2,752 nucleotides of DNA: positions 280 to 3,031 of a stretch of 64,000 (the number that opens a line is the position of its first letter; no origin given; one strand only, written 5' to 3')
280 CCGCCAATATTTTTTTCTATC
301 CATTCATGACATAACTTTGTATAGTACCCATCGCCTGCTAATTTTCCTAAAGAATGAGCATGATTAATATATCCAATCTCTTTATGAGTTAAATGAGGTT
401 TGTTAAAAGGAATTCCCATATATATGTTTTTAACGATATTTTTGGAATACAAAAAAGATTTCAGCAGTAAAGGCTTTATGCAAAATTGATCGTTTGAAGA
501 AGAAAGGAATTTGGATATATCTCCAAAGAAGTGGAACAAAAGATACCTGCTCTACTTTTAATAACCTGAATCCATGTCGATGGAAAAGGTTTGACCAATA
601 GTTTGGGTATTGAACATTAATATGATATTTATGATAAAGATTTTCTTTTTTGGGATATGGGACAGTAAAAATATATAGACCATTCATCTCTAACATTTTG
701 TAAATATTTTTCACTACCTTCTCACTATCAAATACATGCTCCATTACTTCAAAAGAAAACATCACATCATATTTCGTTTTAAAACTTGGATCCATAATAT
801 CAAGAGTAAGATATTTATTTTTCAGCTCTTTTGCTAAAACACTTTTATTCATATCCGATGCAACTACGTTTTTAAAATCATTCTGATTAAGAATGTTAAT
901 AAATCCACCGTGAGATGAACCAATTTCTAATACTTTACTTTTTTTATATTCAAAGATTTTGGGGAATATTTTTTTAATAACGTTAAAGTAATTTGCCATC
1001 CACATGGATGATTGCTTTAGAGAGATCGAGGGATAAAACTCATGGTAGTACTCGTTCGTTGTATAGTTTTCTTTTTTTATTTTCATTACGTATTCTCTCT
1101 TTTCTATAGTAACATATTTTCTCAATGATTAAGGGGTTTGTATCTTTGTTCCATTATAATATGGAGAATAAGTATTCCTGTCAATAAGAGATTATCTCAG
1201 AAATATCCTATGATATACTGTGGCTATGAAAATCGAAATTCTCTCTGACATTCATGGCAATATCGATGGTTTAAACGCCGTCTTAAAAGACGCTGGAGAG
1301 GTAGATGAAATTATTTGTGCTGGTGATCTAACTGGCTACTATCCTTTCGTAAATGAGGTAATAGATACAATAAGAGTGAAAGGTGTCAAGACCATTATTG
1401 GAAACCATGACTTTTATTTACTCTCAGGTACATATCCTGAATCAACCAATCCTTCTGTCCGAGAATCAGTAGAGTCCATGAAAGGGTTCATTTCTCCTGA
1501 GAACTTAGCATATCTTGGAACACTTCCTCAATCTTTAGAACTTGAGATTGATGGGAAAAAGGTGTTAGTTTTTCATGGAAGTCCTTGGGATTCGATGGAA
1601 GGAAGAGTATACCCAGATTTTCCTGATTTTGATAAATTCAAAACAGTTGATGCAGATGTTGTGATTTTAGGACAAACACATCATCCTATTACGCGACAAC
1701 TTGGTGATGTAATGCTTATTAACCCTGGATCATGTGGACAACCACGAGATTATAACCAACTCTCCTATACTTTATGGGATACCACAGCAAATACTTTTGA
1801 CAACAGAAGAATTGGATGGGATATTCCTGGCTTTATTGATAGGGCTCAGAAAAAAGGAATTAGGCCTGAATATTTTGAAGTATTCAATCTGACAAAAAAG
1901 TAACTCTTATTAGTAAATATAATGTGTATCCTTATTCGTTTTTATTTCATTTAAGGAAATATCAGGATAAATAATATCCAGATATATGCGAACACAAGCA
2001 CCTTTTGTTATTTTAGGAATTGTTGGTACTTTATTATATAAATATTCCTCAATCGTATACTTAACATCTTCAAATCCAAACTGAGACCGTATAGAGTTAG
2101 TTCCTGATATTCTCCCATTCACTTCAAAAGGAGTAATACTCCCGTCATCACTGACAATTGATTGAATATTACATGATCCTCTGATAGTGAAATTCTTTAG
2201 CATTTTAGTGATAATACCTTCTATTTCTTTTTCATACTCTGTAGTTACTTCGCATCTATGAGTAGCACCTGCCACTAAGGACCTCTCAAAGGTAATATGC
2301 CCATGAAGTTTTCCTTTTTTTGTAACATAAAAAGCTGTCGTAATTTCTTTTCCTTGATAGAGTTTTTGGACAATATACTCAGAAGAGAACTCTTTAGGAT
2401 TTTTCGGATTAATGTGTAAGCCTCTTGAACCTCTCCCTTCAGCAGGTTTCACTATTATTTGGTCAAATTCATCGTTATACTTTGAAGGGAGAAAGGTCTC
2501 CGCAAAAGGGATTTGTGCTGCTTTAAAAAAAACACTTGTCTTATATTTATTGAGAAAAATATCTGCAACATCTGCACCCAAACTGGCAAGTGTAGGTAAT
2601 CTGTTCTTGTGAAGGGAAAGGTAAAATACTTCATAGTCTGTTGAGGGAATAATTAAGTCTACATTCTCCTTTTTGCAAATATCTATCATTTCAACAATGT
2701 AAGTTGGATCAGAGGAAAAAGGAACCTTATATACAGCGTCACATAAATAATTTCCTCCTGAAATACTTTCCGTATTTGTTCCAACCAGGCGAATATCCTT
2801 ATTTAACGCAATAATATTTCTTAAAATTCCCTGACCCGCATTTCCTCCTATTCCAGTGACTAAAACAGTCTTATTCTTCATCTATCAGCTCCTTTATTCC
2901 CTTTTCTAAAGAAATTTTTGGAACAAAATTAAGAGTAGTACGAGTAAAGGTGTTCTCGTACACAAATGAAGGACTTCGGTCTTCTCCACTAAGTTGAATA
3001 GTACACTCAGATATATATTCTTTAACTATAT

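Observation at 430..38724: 38 kb uninterrupted minus-strand glycosylation supercluster with about 12 GT-C membrane transferases and 9 GT2 lipid-sugar synthases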

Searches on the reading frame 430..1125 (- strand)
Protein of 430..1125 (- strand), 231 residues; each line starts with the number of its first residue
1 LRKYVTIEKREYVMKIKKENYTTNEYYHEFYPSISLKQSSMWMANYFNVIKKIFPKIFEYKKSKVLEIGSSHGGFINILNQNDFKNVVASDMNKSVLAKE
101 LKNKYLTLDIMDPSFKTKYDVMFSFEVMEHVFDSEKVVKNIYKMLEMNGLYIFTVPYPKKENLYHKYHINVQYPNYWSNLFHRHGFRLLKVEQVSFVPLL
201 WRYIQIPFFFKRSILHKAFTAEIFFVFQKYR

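Call 3: search_protein_families(library=pfam, proteins=[window:430-1125:-], max_evalue=0.01)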
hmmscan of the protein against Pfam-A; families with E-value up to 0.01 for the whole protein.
window:430-1125:- (231 aa): 8 families
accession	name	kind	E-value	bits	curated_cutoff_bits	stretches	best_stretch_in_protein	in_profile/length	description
PF13489.12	Methyltransf_23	-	2.5e-13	50.6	27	1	50-190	13-163/164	Methyltransferase domain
PF08241.18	Methyltransf_11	-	1.2e-09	39.1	21.2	1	66-153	1-95/95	Methyltransferase domain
PF08242.18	Methyltransf_12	-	3e-08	34.7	30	1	66-150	1-97/98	Methyltransferase domain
PF13847.12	Methyltransf_31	-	8.3e-08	32.5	27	1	61-163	3-119/145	Methyltransferase domain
PF05219.18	DREV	-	1.5e-07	31.2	26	1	58-158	91-191/265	DREV methyltransferase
PF13649.12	Methyltransf_25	-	1.5e-05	26.1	27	1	65-149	1-97/97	Methyltransferase domain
PF01728.25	FtsJ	-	1.5e-05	25.4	24.1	1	56-120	17-85/181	FtsJ-like methyltransferase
PF05401.17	NodS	-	0.0013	19.1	24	1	62-156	44-147/201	Nodulation protein S (NodS)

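Call 57: find_encoding_contigs(protein=window:430-1086:-, flank=10000, max_places=4)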
Protein window:430-1086:- (218 aa): 2 contigs read that carry it; 2 places shown.
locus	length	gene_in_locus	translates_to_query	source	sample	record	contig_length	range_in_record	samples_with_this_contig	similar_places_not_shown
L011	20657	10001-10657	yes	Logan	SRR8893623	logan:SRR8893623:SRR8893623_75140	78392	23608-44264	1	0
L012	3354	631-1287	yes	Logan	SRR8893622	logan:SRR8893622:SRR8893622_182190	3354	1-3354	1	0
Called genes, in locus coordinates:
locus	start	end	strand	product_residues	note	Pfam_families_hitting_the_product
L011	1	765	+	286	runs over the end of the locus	PF00535:Glycos_transf_2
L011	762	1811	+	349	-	PF13439:Glyco_transf_4, PF20706:GT4-conflict, PF00534:Glycos_transf_1, PF13692:Glyco_trans_1_4, PF13524:Glyco_trans_1_2 (weak)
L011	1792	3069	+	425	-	PF01943:Polysacc_synt, PF13440:Polysacc_synt_3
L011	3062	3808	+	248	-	PF00535:Glycos_transf_2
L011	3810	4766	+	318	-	PF01370:Epimerase, PF04321:RmlD_sub_bind, PF16363:GDP_Man_Dehyd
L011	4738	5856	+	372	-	PF02350:Epimerase_2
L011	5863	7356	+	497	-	-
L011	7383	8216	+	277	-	PF01370:Epimerase, PF04321:RmlD_sub_bind, PF16363:GDP_Man_Dehyd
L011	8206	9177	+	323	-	PF21360:PylC-like_N, PF02655:ATP-grasp_3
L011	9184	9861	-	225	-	PF00149:Metallophos, PF12850:Metallophos_2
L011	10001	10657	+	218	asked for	PF05219:DREV, PF01728:FtsJ (weak), PF13489:Methyltransf_23, PF13847:Methyltransf_31, PF08241:Methyltransf_11, PF08242:Methyltransf_12, PF13649:Methyltransf_25 (weak)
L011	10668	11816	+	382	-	PF01041:DegT_DnrJ_EryC1, PF00155:Aminotran_1_2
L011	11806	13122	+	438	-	-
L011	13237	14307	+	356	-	PF00535:Glycos_transf_2, PF13704:Glyco_tranf_2_4 (faint)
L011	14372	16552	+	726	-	-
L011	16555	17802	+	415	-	PF01757:Acyl_transf_3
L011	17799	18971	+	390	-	PF00534:Glycos_transf_1, PF13692:Glyco_trans_1_4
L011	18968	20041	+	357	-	-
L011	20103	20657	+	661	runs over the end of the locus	-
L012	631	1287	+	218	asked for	PF05219:DREV, PF01728:FtsJ (weak), PF13489:Methyltransf_23, PF13847:Methyltransf_31, PF08241:Methyltransf_11, PF08242:Methyltransf_12, PF13649:Methyltransf_25 (weak)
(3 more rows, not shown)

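Call 60: search_protein_families(library=pfam, proteins=[L011:11806-13122:+, L011:14372-16552:+, L011:18968-20041:+, L011:20103-20657:+, L011:13237-14307:+, L011:17799-18971:+], max_evalue=1)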
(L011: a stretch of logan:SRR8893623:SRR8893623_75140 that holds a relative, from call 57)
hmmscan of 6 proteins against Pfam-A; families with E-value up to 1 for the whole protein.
L011:11806-13122:+ (438 aa): 2 families
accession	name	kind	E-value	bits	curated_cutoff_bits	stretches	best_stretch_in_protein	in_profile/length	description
PF13231.12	PMT_2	-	7.3e-05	23.5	26.1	1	81-234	7-160/160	Dolichyl-phosphate-mannose-protein mannosyltransferase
PF20154.4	LNT_N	-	0.23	12.1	27.1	0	358-423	12-80/159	Apolipoprotein N-acyltransferase N-terminal domain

L011:14372-16552:+ (726 aa): 1 family
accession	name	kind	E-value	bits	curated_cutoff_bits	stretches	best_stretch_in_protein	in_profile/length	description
PF03961.19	FapA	-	0.16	12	31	1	496-616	131-256/272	Flagellar Assembly Protein A beta solenoid domain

L011:18968-20041:+ (357 aa): 0 families

L011:20103-20657:+ (185 aa): 1 family
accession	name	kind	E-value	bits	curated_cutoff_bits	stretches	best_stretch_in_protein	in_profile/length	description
PF19779.4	DUF6264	-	0.76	10.4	31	0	86-134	123-171/183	Family of unknown function (DUF6264)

L011:13237-14307:+ (356 aa): 4 families
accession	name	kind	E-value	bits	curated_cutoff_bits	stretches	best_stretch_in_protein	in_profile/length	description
PF00535.33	Glycos_transf_2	-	1.3e-15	58.2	23.3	1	10-139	1-132/168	Glycosyl transferase family 2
PF10111.15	Glyco_tranf_2_2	-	0.0015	18.5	27.3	1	10-108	1-105/276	Glycosyltransferase like family 2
PF13641.12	Glyco_tranf_2_3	-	0.0084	16.6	27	1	9-118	3-119/230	Glycosyltransferase like family 2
PF21328.3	Gp44_lid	-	0.046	14.3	27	0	158-182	6-30/63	Sliding-clamp-loader large subunit, AAA+ ATPase lid domain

L011:17799-18971:+ (390 aa): 3 families
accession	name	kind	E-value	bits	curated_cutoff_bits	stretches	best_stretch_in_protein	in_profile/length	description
PF00534.26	Glycos_transf_1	-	1.1e-22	80.8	26.4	1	196-367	4-169/172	Glycosyl transferases group 1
PF13692.12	Glyco_trans_1_4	-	4.9e-21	75.9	27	1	208-356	2-142/142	Glycosyl transferases group 1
PF13524.12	Glyco_trans_1_2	-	0.22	11.9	25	1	234-379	10-138/144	Glycosyl transferase-like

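Call 71: search_protein_families(library=ncbifam, proteins=[window:430-1086:-, L011:10668-11816:+], max_evalue=0.00001)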
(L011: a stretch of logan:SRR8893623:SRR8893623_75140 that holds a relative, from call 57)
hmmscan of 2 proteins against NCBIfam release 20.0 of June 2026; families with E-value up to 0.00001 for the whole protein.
window:430-1086:- (218 aa): 5 families
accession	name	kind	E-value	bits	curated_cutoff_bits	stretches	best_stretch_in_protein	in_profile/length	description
NF049952.1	23rRNACMtaseTlyA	equivalog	6.4e-08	32.3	250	1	45-92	74-121/236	23S rRNA (cytidine-2'-O)-methyltransferase TlyA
TIGR01983.1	UbiG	equivalog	9.4e-08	31.6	102.95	1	46-141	47-152/228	bifunctional 2-polyprenyl-6-hydroxyphenol methylase/3-demethylubiquinol 3-O-methyltransferase UbiG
TIGR02072.1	BioC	equivalog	2.1e-07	31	184.95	1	43-145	29-137/244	malonyl-ACP O-methyltransferase BioC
TIGR00478.1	tly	subfamily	5e-06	26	185.8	1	46-135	73-165/228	TlyA family rRNA (cytidine-2'-O)-methyltransferase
TIGR04345.1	ovoA_Cterm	equivalog_domain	7.3e-06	25.7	170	0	104-156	133-185/242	putative 4-mercaptohistidine N1-methyltransferase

L011:10668-11816:+ (382 aa): 18 families
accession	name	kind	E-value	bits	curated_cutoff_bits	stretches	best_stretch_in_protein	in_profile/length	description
NF008687.0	PRK11706.1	equivalog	1.3e-185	616.5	375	1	3-375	2-374/375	dTDP-4-amino-4,6-dideoxygalactose transaminase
TIGR02379.1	ECA_wecE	subfamily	2.6e-184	612.3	434.85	1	3-375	2-375/376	dTDP-4-amino-4,6-dideoxy-D-glucose transaminase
TIGR03588.1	PseC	equivalog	1.4e-62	211.8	423.5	1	30-373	28-378/380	UDP-4-amino-4,6-dideoxy-N-acetyl-beta-L-altrosamine transaminase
NF008658.2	PRK11658.1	equivalog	2.2e-62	210.9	631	1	3-373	5-375/379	UDP-4-amino-4-deoxy-L-arabinose aminotransferase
TIGR04181.1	NHT_00031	hypoth_equivalog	4.9e-52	177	420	1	3-354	1-357/359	LegC family aminotransferase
NF011936.0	PRK15407.1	equivalog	1.4e-43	149.2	423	1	44-377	77-438/440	lipopolysaccharide biosynthesis protein RfbH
TIGR04427.1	PLP_DesI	equivalog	2.5e-38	132.2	650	1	33-355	53-363/390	dTDP-4-dehydro-6-deoxyglucose aminotransferase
NF005817.0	PRK07683.1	equivalog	6.2e-12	44.9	575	1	51-154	93-201/387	aminotransferase A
NF005816.0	PRK07682.1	equivalog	6e-11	41.6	620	1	52-156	95-205/390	aminotransferase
NF004621.0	PRK05957.1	equivalog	2e-09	36.7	498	1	62-163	103-208/389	pyridoxal phosphate-dependent aminotransferase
NF004975.0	PRK06348.1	equivalog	3.1e-08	33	549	1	58-159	97-207/384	pyridoxal phosphate-dependent aminotransferase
NF006488.0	PRK08912.1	equivalog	1.4e-07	30.8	498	1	51-150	91-195/387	aminotransferase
NF041364.1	GntC_guanitoxin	equivalog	2.2e-07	30.1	415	1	50-160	63-180/356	guanitoxin biosynthesis PLP-dependent (S)-gamma-hydroxy-L-arginine cyclodehydratase GntC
NF005588.0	PRK07309.1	equivalog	1.8e-06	27.1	576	1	50-166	94-217/391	pyridoxal phosphate-dependent aminotransferase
NF041091.1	asp_aminotase_Arch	equivalog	3e-06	26.3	550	1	64-156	103-202/376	aspartate aminotransferase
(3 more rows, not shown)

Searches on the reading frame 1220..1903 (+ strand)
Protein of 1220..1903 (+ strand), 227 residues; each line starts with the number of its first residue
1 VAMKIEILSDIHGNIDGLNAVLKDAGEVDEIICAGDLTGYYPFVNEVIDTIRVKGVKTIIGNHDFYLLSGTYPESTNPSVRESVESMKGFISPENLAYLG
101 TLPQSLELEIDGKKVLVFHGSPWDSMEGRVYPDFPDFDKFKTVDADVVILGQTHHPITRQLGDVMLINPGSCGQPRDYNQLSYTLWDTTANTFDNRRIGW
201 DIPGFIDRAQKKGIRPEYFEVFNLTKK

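Call 3: search_protein_families(library=pfam, proteins=[window:1220-1903:+], max_evalue=0.01)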
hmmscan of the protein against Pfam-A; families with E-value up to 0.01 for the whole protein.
window:1220-1903:+ (227 aa): 2 families
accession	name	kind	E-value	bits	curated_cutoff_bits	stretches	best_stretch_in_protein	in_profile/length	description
PF12850.12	Metallophos_2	-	4.9e-26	92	27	1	3-189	1-152/154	Calcineurin-like phosphoesterase superfamily domain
PF00149.33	Metallophos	-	4.5e-13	50.5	21.5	1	3-162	1-163/191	Calcineurin-like phosphoesterase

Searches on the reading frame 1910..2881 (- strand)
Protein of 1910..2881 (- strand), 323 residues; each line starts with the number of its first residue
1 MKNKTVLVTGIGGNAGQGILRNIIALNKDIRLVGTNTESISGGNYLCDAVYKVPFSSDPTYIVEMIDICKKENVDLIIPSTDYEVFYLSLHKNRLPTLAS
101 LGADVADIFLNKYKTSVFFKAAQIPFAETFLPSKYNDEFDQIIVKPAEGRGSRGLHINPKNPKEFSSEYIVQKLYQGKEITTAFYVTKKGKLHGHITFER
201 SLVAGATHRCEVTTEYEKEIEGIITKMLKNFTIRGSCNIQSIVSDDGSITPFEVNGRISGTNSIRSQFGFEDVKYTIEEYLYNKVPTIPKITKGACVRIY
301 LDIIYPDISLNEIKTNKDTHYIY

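Call 3: search_protein_families(library=pfam, proteins=[window:1910-2881:-], max_evalue=0.01)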
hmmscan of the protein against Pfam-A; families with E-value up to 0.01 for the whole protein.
window:1910-2881:- (323 aa): 4 families
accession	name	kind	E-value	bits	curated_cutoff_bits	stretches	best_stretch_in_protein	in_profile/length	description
PF21360.3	PylC-like_N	-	1.2e-10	41.8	27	1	28-94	21-87/96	PylC-like, N-terminal domain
PF02655.19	ATP-grasp_3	-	2.8e-09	37.7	23.2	1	111-261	3-160/160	ATP-grasp domain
PF15632.11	ATPgrasp_Ter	-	9e-06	25.9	29.1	1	168-296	4-124/131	ATP-grasp in the biosynthetic pathway with Ter operon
PF13535.11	ATP-grasp_4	-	0.00098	19.2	27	0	166-261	52-156/160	ATP-grasp domain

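Call 71: search_protein_families(library=ncbifam, proteins=[window:1910-2881:-], max_evalue=0.00001)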
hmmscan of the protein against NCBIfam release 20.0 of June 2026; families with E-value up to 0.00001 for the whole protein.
window:1910-2881:- (323 aa): 6 families
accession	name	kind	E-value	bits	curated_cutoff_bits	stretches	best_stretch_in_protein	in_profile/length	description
NF009402.0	PRK12767.1-1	equivalog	2.4e-51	174.5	218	1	3-304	2-322/329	carbamoyl phosphate synthase-like protein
NF009405.0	PRK12767.1-4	equivalog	5e-26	91.5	390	1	28-286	25-294/320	carbamoyl phosphate synthase-like protein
NF009403.0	PRK12767.1-2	equivalog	6.8e-19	68.2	286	1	21-220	13-228/342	carbamoyl phosphate synthase-like protein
NF005315.0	PRK06849.1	equivalog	9.4e-17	61.1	406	1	3-259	4-277/389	hypothetical protein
NF009406.0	PRK12767.1-5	equivalog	2.3e-13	49.9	271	1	26-270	24-283/327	carbamoyl phosphate synthase-like protein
NF009404.0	PRK12767.1-3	equivalog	1.5e-09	37.2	316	1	25-131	21-131/344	carbamoyl phosphate synthase-like protein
